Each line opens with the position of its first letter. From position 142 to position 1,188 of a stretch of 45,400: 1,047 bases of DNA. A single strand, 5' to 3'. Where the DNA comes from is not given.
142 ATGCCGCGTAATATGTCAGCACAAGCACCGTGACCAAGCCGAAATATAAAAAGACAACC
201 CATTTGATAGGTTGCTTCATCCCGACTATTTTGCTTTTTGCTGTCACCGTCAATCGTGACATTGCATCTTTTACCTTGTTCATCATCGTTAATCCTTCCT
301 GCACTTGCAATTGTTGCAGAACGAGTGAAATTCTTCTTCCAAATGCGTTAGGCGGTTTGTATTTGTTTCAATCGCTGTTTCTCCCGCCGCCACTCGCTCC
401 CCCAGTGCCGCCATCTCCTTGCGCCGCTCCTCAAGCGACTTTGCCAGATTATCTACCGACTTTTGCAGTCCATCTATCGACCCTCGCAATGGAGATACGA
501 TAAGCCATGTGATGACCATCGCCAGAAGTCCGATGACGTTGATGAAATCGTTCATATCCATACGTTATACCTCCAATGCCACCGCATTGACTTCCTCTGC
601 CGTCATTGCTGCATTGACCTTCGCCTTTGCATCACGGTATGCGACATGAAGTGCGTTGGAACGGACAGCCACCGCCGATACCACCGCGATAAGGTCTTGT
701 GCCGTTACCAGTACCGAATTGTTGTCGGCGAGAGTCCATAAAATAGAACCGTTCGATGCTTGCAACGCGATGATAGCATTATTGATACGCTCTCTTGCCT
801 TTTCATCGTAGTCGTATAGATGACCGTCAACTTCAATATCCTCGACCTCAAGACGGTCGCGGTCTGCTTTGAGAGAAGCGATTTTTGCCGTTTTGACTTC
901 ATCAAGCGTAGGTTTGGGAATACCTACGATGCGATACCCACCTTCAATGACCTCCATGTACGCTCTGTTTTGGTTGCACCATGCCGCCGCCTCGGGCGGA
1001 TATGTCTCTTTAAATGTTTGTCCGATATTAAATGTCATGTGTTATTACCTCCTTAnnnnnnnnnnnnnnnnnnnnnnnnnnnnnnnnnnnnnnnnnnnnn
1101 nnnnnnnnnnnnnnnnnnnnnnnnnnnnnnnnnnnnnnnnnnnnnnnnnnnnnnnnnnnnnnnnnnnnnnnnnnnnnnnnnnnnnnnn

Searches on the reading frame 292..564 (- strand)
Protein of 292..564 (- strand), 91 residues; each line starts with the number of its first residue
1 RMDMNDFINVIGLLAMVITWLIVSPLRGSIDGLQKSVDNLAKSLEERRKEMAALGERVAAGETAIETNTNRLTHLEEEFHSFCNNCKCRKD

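Call 105: search_protein_families(library=phrogs, proteins=[window:292-564:-], max_evalue=0.01)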
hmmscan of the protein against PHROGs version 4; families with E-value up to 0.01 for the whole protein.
window:292-564:- (91 aa): 3 families
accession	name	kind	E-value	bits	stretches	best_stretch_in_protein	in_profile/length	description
phrog_1009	-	unknown function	2.5e-07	31.7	1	10-80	21-93/103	-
phrog_1863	-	unknown function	0.00019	22.3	1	29-78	45-94/97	-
phrog_4780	-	unknown function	0.0009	19.9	1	33-85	149-201/275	-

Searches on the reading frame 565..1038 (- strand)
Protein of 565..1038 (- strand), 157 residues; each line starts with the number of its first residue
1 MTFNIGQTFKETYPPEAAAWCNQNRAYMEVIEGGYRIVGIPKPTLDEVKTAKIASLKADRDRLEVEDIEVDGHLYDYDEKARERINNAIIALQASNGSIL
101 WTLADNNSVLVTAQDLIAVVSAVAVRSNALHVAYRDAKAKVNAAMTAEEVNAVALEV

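Call 105: search_protein_families(library=phrogs, proteins=[window:565-1038:-], max_evalue=0.01)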
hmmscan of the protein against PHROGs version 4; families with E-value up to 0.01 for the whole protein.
window:565-1038:- (157 aa): 11 families
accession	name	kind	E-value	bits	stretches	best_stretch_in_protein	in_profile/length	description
phrog_2837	-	tail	1.2e-15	58.8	1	44-154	83-192/202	tail protein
phrog_1141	-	tail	2.1e-14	54.7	1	44-154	70-188/194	tail fiber protein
phrog_3811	-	unknown function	1.4e-12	48.8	1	42-156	79-197/200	-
phrog_7703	-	unknown function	4.2e-07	30.8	1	44-154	144-262/268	-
phrog_8169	-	unknown function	4.8e-07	30.5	1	53-149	110-204/218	-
phrog_11571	-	tail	1.1e-06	29.8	1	50-152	105-215/223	tail fiber protein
phrog_17968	-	head and packaging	1.2e-06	29.5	1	45-154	92-205/212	virion structural protein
phrog_10508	-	tail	1.9e-06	28.8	1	33-123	46-125/159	tail fiber protein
phrog_1807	-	tail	2.5e-06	28.3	1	46-155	126-235/241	tail fiber protein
phrog_1348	-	tail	4.4e-06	27.6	1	40-154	54-174/224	tail fiber protein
phrog_731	-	unknown function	0.00038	20.8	1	41-148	101-211/227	-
